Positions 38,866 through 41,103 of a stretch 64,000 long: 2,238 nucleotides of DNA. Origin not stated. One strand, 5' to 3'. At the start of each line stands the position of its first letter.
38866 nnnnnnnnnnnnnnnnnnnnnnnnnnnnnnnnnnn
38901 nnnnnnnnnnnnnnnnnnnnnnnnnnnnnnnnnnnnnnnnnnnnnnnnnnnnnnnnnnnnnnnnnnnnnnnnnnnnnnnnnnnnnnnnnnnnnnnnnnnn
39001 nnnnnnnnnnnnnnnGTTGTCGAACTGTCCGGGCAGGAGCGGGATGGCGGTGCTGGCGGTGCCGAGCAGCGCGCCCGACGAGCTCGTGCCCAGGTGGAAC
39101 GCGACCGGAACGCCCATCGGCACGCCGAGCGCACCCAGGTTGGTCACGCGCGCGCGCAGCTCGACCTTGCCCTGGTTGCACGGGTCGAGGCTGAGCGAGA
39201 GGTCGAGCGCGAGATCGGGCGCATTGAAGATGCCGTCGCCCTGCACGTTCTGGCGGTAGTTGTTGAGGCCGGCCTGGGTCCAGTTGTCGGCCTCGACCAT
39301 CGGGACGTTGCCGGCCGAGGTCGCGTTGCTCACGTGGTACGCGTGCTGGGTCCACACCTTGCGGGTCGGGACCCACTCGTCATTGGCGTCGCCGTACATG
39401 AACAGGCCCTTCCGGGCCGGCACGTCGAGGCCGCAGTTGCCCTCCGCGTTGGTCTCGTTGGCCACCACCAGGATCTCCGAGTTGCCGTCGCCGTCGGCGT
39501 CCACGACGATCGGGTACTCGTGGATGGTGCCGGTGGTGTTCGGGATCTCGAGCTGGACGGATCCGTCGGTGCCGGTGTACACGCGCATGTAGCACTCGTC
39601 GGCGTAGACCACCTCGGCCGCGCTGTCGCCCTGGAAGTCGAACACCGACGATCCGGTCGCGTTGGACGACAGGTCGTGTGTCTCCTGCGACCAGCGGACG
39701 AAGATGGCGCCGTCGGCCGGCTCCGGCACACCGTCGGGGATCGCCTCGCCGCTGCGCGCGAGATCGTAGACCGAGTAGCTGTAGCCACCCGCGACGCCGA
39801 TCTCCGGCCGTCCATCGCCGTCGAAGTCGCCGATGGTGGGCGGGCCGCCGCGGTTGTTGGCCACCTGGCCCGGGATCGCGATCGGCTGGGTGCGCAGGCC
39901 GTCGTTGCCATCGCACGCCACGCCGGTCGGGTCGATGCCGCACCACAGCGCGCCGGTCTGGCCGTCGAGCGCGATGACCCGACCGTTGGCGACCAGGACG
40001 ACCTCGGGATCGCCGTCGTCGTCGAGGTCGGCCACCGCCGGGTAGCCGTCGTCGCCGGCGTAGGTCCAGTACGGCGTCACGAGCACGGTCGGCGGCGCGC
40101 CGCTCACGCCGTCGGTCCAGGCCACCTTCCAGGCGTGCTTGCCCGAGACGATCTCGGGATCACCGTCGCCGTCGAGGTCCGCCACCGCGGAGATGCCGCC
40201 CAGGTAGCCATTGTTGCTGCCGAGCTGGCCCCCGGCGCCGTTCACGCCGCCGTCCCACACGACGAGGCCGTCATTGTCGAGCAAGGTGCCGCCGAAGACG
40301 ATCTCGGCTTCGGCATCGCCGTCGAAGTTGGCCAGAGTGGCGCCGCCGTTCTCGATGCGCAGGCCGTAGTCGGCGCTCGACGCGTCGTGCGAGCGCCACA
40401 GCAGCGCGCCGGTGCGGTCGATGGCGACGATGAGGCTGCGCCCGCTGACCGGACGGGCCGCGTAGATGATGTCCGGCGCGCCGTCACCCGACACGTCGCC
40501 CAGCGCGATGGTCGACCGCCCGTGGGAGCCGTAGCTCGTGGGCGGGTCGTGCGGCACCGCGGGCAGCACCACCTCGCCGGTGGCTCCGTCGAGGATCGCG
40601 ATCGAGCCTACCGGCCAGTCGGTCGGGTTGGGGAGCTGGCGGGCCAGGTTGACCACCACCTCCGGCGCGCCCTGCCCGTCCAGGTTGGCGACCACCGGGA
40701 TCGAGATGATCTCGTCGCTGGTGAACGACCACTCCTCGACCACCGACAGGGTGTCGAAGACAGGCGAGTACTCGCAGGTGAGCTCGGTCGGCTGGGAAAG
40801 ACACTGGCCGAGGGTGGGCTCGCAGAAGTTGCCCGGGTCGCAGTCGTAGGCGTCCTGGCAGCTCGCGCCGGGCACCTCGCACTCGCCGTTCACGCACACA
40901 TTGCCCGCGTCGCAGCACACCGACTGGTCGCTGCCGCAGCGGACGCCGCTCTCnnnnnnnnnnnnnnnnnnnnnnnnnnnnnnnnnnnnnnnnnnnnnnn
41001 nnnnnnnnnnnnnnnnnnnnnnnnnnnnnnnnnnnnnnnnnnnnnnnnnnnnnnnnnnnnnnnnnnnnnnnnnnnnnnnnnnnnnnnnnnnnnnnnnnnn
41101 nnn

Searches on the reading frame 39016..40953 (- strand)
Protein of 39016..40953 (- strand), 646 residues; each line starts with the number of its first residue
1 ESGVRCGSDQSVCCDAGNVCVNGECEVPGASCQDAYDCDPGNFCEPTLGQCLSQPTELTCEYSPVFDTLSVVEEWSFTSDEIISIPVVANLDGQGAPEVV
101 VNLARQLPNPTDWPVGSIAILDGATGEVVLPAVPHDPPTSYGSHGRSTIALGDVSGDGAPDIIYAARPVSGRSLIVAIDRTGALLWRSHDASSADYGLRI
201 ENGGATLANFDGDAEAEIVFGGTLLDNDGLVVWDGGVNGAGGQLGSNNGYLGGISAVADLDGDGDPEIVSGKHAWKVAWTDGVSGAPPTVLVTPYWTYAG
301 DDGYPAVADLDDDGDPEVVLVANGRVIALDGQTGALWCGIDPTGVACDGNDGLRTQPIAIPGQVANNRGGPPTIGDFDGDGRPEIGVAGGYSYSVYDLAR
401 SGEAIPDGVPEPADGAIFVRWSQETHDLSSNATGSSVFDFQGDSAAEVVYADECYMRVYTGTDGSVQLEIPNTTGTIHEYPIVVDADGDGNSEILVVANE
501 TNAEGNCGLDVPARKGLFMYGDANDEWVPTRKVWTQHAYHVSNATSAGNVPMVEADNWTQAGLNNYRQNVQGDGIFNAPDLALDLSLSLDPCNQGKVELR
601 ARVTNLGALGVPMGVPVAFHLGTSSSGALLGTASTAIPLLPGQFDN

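Call 53: search_protein_families(library=pfam, max_evalue=0.01, proteins=[window:39016-40953:-])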
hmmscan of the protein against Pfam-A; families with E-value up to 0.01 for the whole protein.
window:39016-40953:- (646 aa): 2 families
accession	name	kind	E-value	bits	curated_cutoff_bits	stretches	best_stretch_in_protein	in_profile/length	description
PF13517.12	FG-GAP_3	-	3.1e-18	66.6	26.9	2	259-319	1-60/61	FG-GAP-like repeat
PF01839.29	FG-GAP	-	4.4e-08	33.3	22.1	0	253-271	3-21/37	FG-GAP repeat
